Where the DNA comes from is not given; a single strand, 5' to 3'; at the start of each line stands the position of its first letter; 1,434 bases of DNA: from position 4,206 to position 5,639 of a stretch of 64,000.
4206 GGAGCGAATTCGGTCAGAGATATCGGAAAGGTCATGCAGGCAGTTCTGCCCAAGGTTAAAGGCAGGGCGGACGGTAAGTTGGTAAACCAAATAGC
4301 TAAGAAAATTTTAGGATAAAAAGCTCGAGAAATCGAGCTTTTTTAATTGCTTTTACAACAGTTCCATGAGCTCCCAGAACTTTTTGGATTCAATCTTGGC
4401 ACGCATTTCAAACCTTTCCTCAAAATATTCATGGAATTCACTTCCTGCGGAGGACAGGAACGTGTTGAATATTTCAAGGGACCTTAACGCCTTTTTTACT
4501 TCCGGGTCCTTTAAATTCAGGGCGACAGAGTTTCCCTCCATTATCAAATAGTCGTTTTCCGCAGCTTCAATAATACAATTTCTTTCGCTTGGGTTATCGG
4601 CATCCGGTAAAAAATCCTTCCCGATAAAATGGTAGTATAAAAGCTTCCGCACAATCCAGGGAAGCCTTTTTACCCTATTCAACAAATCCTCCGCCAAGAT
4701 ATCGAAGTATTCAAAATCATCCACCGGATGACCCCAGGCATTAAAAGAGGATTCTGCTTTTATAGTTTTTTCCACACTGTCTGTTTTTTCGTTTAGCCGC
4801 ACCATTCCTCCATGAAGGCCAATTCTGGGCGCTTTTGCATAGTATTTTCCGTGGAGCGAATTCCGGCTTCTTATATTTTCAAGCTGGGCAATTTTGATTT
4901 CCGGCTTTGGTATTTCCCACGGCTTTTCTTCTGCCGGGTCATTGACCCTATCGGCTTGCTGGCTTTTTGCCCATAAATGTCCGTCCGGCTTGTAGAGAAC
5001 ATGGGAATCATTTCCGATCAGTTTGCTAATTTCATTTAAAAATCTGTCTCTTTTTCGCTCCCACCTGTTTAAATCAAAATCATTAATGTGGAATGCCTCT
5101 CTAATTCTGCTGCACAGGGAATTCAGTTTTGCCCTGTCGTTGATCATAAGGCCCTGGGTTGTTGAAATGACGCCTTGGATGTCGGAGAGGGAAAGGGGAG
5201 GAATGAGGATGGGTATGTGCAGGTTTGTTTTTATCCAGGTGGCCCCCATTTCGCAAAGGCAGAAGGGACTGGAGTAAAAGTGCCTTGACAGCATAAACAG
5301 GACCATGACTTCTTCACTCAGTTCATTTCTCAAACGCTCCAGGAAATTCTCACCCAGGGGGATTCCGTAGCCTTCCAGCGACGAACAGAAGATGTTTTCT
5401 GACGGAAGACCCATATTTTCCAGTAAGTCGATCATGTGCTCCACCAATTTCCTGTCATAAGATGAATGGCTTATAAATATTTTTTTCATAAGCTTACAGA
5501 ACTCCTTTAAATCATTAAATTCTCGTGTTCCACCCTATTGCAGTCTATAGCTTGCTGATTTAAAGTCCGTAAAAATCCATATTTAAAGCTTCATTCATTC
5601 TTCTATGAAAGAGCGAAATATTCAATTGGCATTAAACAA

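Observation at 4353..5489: Lone TIR-domain gene with an unrecognised C-terminal domain inserted antisense into a housekeeping gene string: candidate single-gene defence module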

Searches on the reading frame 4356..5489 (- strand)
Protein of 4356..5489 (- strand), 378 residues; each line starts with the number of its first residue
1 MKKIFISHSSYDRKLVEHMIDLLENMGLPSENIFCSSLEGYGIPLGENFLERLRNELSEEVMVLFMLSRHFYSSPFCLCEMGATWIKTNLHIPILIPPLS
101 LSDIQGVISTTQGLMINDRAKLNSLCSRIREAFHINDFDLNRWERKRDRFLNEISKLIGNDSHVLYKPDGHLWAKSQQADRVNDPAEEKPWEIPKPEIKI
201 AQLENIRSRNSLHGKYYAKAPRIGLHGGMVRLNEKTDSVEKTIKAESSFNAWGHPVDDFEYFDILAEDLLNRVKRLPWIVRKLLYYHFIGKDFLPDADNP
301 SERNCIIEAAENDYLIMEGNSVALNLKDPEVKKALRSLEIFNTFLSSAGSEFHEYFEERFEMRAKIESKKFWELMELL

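Call 3: search_protein_families(library=pfam, proteins=[window:4356-5489:-], max_evalue=1)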
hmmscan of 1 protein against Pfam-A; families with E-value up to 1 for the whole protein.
window:4356-5489:- (378 aa): 1 family
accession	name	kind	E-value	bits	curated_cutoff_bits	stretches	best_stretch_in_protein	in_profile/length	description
PF13676.11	TIR_2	-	7.5e-10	39.8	28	1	4-105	1-104/122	TIR domain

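Call 4: search_protein_families(library=padloc, proteins=[window:4356-5489:-], max_evalue=1)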
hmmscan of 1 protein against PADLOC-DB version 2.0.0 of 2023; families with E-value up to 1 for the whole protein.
window:4356-5489:- (378 aa): 3 families
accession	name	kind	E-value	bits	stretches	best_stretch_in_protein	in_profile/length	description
PDLC03825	spbK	-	6.3e-47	158.5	1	2-156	149-307/308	-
PDLC00436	ThsB1|ThsB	-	0.0001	19.9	1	3-28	37-62/183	TIR-like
PDLC00426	ThsB1|ThsB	-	0.021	12.1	1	4-35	240-268/352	TIR-like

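Call 5: search_protein_families(library=ncbifam, proteins=[window:4356-5489:-], max_evalue=1)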
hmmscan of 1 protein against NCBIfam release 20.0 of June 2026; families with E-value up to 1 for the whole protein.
window:4356-5489:- (378 aa): 1 family
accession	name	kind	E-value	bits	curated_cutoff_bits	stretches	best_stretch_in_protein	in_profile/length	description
NF003377.0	PRK04452.1-3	subfamily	0.23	10.4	527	0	2-54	174-229/432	acetyl-CoA decarbonylase/synthase complex subunit delta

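Call 6: search_solved_structures(query=window:4356-5489:-, max_evalue=1, show_alignments=3)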
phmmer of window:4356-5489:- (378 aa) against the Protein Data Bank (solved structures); distinct sequences matched with E-value up to 1: 5.
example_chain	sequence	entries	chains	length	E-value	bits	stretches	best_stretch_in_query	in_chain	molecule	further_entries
9phb_G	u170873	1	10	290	7.9e-22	80.8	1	2-152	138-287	SpbK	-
9j1k_M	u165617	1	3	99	0.12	14.4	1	93-151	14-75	CCA-adding enzyme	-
4c7m_A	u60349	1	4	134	0.46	12.5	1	4-81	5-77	Toll/interleukin-1 receptor domain-containing protein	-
4lzp_B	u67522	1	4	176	0.94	11.4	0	4-81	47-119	Putative uncharacterized protein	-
9mud_K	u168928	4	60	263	0.95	11.4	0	2-87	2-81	Cat1 (CRISPR associated TIR 1) pentagonal filament | Cat1 (CRISPR associated TIR 1) pentagonal filament assembly | Cat1 (CRISPR-associated TIR 1)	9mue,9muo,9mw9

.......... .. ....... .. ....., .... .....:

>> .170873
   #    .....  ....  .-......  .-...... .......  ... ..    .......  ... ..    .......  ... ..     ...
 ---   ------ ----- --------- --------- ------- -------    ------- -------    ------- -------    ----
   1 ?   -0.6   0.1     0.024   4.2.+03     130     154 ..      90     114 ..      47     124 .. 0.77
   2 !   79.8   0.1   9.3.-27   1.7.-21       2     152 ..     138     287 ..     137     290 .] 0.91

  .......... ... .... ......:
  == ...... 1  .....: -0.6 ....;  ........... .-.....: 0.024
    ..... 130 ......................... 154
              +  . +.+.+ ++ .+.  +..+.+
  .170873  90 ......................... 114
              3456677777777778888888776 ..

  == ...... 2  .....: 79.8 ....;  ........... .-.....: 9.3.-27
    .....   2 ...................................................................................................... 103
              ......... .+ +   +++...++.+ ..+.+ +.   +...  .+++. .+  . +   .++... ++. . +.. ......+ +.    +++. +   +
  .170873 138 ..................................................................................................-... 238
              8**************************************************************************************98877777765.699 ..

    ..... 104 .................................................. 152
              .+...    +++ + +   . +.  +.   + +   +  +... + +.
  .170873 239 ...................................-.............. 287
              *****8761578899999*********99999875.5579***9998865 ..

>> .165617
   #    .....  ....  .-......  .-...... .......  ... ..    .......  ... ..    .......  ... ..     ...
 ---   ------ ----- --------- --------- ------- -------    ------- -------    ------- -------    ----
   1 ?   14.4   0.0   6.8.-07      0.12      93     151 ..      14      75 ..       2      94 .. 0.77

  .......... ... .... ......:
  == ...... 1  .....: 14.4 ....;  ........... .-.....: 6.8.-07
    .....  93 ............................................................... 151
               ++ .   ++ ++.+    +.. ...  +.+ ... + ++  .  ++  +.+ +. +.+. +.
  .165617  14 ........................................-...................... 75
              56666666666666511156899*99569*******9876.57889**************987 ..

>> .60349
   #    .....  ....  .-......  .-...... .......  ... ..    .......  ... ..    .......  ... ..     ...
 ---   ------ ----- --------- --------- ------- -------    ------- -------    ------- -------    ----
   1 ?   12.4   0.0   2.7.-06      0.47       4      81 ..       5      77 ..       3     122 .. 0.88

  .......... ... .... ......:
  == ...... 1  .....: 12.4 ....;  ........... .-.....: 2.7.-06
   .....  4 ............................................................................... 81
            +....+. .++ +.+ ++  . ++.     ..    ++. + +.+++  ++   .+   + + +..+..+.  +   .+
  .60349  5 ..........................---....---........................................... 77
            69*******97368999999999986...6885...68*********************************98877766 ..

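Call 7: find_homologous_proteins(query=window:4356-5489:-, max_evalue=0.001)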
Query window:4356-5489:- (378 aa): 517 proteins with E <= 0.001 among 2804 candidates; the best 120 are listed.
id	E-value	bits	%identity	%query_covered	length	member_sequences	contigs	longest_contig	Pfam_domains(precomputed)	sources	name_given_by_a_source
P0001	5.9e-101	356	48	100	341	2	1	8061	PF13676.12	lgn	-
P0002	3.1e-97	344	38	100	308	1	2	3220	PF13676.12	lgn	-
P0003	1.2e-96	342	46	100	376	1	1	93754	PF13676.12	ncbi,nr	ncbi:MAG: toll/interleukin-1 receptor domain-containing protein [Clostridia bacterium]|nr:toll/inter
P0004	2.3e-96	341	40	100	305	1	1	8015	PF13676.12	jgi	-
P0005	1.1e-94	336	44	100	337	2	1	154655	PF13676.12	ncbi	ncbi:MAG: toll/interleukin-1 receptor domain-containing protein [Acetivibrionales bacterium]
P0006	2.4e-91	325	44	100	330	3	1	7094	PF13676.12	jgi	jgi:hypothetical protein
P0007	2.7e-90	321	44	100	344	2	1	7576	PF13676.12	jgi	jgi:hypothetical protein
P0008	2.8e-90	321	66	42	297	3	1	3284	PF13676.12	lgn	-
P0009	3.8e-89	317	44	100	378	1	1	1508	PF13676.12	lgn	-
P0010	1.3e-88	315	49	52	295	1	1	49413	PF13676.12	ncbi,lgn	-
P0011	2.3e-84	301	58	41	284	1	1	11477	PF13676.12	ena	-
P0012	4.1e-79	284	43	100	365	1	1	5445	PF13676.12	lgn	-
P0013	3.5e-58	215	63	42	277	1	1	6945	PF13676.12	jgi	jgi:hypothetical protein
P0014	1.0e-56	211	62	41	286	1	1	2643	PF13676.12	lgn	-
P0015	1.3e-56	210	61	42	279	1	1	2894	PF13676.12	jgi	-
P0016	1.6e-56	210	63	41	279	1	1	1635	PF13676.12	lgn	-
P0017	3.1e-56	209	61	42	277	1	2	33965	PF13676.12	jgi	jgi:hypothetical protein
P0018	4.5e-56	208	58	42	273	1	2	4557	PF13676.12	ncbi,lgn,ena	-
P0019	1.1e-55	207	61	42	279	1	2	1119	PF13676.12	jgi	-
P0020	1.1e-55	207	60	43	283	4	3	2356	PF13676.12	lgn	-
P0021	1.4e-55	207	61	41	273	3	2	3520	PF13676.12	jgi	-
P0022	1.4e-55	207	58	45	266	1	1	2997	PF13676.12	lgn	-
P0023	1.4e-55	207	63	39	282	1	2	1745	PF13676.12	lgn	-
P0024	1.4e-55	207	61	41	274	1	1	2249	PF13676.12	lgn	-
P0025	1.5e-55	207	61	41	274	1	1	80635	PF13676.12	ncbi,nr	ncbi:toll/interleukin-1 receptor domain-containing protein [Ancylomarina sp. DW003]|nr:toll/interleu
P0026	1.5e-55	207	59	42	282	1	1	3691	PF13676.12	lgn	-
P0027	1.8e-55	206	58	42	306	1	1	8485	PF13676.12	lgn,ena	-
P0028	2.0e-55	206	60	42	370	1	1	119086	PF13676.12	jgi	jgi:TIR domain-containing protein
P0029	2.4e-55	206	62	41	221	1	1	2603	PF13676.12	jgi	-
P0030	2.4e-55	206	61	42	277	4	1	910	PF13676.12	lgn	-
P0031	2.6e-55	206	60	41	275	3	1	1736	PF13676.12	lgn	-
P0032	3.0e-55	206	59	42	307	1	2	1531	PF13676.12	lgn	-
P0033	3.7e-55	205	62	41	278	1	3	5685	PF13676.12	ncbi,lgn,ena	-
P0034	8.4e-55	204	56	42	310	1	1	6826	PF13676.12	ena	-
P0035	9.4e-55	204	59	41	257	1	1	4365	PF13676.12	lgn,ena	-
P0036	1.4e-54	204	59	42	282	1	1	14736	PF13676.12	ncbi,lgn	-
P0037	1.8e-54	203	60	41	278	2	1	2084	PF13676.12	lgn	-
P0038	1.9e-54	203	59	42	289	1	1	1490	PF13676.12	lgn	-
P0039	2.3e-54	203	59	41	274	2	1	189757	PF13676.12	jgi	jgi:hypothetical protein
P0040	2.3e-54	203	58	42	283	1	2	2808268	PF13676.12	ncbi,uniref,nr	ncbi:conserved hypothetical protein [Tenacibaculum dicentrarchi]|uniref:TIR domain-containing protei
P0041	2.6e-54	203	55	43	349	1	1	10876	PF13676.12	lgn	-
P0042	3.0e-54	202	56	43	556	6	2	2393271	PF13676.12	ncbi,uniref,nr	ncbi:toll/interleukin-1 receptor domain-containing protein [Methanobrevibacter arboriphilus]|uniref:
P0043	3.2e-54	202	59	42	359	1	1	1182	PF13676.12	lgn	-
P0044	3.3e-54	202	60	41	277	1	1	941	PF13676.12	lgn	-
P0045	3.4e-54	202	57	42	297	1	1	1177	PF13676.12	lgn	-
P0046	3.5e-54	202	49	52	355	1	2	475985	PF13676.12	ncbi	-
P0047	3.7e-54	202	59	42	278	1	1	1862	PF13676.12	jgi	jgi:hypothetical protein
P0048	3.7e-54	202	55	42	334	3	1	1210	PF13676.12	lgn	-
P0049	3.8e-54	202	58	42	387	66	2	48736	PF13676.12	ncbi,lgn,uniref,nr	ncbi:toll/interleukin-1 receptor domain-containing protein [Acinetobacter bohemicus]|uniref:TIR doma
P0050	4.1e-54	202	58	41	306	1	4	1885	PF13676.12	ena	-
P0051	4.2e-54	202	61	41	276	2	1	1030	PF13676.12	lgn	-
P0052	4.5e-54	202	58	42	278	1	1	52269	PF13676.12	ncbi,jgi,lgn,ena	-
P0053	4.7e-54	202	57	42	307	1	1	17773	PF13676.12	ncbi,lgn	-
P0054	4.9e-54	202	59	42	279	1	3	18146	PF13676.12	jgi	jgi:hypothetical protein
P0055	5.3e-54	202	59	42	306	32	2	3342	PF13676.12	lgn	-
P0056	5.3e-54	202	56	42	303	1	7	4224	PF13676.12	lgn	-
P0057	5.8e-54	201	60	41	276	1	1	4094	PF13676.12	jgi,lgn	-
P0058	6.0e-54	201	58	42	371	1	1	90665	PF13676.12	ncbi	-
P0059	6.1e-54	201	58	42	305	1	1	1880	PF13676.12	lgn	-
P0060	6.3e-54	201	56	42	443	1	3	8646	PF13676.12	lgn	-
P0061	6.5e-54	201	59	42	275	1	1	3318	PF13676.12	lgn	-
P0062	6.7e-54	201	59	42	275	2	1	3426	PF13676.12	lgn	-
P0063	7.8e-54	201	58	42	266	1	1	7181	PF13676.12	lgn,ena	-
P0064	7.9e-54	201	58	42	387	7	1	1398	PF13676.12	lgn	-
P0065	8.8e-54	201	54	44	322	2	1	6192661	PF13676.12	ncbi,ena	-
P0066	9.9e-54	201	59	42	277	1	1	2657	PF13676.12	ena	-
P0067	1.1e-53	201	61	41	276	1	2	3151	PF13676.12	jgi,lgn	-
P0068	1.4e-53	200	59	42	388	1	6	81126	PF13676.12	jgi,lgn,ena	-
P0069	2.1e-53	200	58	41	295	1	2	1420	PF13676.12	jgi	jgi:hypothetical protein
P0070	2.1e-53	200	59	42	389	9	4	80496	PF13676.12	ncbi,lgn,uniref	ncbi:toll/interleukin-1 receptor domain-containing protein [Acinetobacter brisouii]|uniref:toll/inte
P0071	2.1e-53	200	59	41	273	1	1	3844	PF13676.12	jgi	-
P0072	2.2e-53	200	57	42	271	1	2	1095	PF13676.12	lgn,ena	-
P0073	2.3e-53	199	58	43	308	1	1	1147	PF13676.12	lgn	-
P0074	2.4e-53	199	62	39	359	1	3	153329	PF13676.12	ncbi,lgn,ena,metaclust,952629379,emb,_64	metaclust:\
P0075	2.5e-53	199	58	42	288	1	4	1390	PF13676.12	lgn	-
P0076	2.8e-53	199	56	42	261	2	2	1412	PF13676.12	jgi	-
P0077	3.2e-53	199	57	42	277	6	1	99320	PF13676.12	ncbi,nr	ncbi:toll/interleukin-1 receptor domain-containing protein [Crocinitomicaceae bacterium]|nr:toll/int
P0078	3.3e-53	199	58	42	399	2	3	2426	PF13676.12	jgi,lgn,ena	-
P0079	3.4e-53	199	59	42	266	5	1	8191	PF13676.12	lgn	-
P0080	3.8e-53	199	59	41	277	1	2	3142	PF13676.12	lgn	-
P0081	3.9e-53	199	58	42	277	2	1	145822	PF13676.12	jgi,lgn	jgi:hypothetical protein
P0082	3.9e-53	199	58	42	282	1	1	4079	PF13676.12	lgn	-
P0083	4.4e-53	199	58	42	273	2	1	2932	PF13676.12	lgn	-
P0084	4.8e-53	198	59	42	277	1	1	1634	PF13676.12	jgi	jgi:TIR domain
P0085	5.4e-53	198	55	44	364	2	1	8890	PF13676.12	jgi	jgi:hypothetical protein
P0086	5.6e-53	198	59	41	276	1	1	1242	PF13676.12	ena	-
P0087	5.7e-53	198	58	41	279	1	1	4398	PF13676.12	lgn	-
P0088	6.2e-53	198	57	42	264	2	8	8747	PF13676.12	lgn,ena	-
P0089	6.9e-53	198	57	42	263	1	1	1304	PF13676.12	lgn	-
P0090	7.0e-53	198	59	41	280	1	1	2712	PF13676.12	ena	-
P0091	7.3e-53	198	60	41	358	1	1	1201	PF13676.12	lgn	-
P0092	7.4e-53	198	55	42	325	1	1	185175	PF13676.12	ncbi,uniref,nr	ncbi:toll/interleukin-1 receptor domain-containing protein [Peribacillus butanolivorans]|uniref:toll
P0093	7.7e-53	198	56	43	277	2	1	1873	PF13676.12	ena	-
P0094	7.9e-53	198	58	41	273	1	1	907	PF13676.12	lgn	-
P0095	8.5e-53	198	56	42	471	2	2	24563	PF13676.12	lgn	-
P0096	8.8e-53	198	59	42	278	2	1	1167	PF13676.12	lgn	-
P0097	9.0e-53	198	60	41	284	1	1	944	PF13676.12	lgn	-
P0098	9.2e-53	198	59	42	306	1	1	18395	PF13676.12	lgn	-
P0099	1.0e-52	197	60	41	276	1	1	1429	PF13676.12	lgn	-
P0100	1.0e-52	197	59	41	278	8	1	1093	PF13676.12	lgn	-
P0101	1.1e-52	197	52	48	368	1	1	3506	PF13676.12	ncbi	-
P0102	1.3e-52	197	57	42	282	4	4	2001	PF13676.12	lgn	-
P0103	1.4e-52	197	55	42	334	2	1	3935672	PF13676.12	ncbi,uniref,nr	ncbi:toll/interleukin-1 receptor domain-containing protein [Priestia flexa]|uniref:toll/interleukin-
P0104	1.4e-52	197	58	43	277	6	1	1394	PF13676.12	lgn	-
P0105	1.7e-52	197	57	42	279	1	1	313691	PF13676.12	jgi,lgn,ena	-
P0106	1.9e-52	196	44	58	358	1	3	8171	PF13676.12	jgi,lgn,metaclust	jgi:hypothetical protein|metaclust:\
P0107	2.1e-52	196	55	43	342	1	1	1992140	PF13676.12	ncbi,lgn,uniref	ncbi:toll/interleukin-1 receptor domain-containing protein [Priestia megaterium]|uniref:toll/interle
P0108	2.2e-52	196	57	42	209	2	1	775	PF13676.12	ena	-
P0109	2.5e-52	196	57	42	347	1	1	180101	PF13676.12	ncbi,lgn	-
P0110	3.6e-52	196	57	41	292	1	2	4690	PF13676.12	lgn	-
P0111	3.7e-52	196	50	47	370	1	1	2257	PF13676.12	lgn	-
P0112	4.0e-52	195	55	43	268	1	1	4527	PF13676.12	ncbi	-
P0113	4.0e-52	195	59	42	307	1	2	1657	PF13676.12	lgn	-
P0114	4.2e-52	195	57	41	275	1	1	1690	PF13676.12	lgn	-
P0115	5.0e-52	195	50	49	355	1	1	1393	PF13676.12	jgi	jgi:hypothetical protein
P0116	5.0e-52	195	59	41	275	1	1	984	PF13676.12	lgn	-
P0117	5.3e-52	195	57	41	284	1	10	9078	PF13676.12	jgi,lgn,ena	jgi:hypothetical protein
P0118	6.0e-52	195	57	41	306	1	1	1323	PF13676.12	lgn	-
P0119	6.3e-52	195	59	40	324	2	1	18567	PF13676.12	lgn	-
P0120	6.4e-52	195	56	42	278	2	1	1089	PF13676.12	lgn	-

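Call 16: find_encoding_contigs(protein=P0003, flank=10000, max_places=3)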
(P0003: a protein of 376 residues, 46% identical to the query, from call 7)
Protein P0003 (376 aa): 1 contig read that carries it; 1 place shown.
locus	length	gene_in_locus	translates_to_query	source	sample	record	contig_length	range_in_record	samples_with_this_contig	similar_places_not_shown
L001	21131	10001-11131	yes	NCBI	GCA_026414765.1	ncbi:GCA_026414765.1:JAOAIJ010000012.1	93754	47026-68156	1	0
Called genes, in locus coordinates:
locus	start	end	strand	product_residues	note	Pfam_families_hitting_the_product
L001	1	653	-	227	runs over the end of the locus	-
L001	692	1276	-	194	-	-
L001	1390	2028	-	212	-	-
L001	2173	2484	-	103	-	PF04397:LytTR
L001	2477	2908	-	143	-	PF00072:Response_reg (weak)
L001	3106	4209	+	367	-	PF12228:DUF3604 (faint)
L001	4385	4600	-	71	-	PF09723:Zn_ribbon_8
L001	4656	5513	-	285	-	-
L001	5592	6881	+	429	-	-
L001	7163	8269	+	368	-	PF01820:Dala_Dala_lig_N, PF01071:GARS_A (faint), PF02222:ATP-grasp, PF02786:CPSase_L_D2, PF07478:Dala_Dala_lig_C, PF02655:ATP-grasp_3 (weak), PF13535:ATP-grasp_4 (weak)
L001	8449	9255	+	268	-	PF01177:Asp_Glu_race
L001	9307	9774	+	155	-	PF09148:DUF1934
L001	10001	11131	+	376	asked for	PF13676:TIR_2 (weak)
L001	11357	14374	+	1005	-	PF00395:SLH (weak)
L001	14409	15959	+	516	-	PF00395:SLH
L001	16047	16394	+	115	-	-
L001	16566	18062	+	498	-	PF22694:CtpB_N-like, PF00595:PDZ, PF13180:PDZ_2, PF17820:PDZ_6, PF03572:Peptidase_S41, PF01471:PG_binding_1 (weak)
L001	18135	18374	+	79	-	PF13400:Tad (weak)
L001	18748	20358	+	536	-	PF06418:CTP_synth_N, PF00117:GATase, PF07722:Peptidase_C26 (faint)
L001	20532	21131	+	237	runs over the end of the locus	PF09551:Spore_II_R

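Call 17: find_encoding_contigs(protein=P0005, flank=10000, max_places=3)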
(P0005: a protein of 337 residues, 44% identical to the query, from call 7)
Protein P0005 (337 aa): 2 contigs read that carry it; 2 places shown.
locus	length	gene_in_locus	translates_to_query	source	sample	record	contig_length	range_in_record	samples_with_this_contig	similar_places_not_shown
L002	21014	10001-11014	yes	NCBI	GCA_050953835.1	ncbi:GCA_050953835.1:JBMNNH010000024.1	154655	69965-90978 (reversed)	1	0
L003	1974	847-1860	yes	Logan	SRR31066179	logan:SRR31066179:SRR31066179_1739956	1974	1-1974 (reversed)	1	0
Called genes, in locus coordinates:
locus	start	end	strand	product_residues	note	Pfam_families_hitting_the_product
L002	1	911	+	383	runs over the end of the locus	PF01408:GFO_IDH_MocA, PF22725:GFO_IDH_MocA_C3, PF02894:GFO_IDH_MocA_C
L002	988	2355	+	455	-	PF01547:SBP_bac_1, PF13416:SBP_bac_8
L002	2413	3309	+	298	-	PF00528:BPD_transp_1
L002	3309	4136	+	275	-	PF00528:BPD_transp_1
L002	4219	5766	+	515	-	-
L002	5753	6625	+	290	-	PF01040:UbiA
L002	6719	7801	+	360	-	PF04015:DUF362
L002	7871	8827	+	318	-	PF03706:LPG_synthase_TM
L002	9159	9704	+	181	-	PF04308:RNaseH_like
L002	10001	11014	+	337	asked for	PF13676:TIR_2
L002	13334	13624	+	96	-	PF01022:HTH_5, PF12840:HTH_20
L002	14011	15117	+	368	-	PF01408:GFO_IDH_MocA, PF13380:CoA_binding_2 (faint), PF22725:GFO_IDH_MocA_C3, PF02894:GFO_IDH_MocA_C (faint)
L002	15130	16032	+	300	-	PF01261:AP_endonuc_2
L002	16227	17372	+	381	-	PF13407:Peripla_BP_4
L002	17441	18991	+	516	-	PF00005:ABC_tran, PF13304:AAA_21 (faint), PF00005:ABC_tran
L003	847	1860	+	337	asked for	PF13676:TIR_2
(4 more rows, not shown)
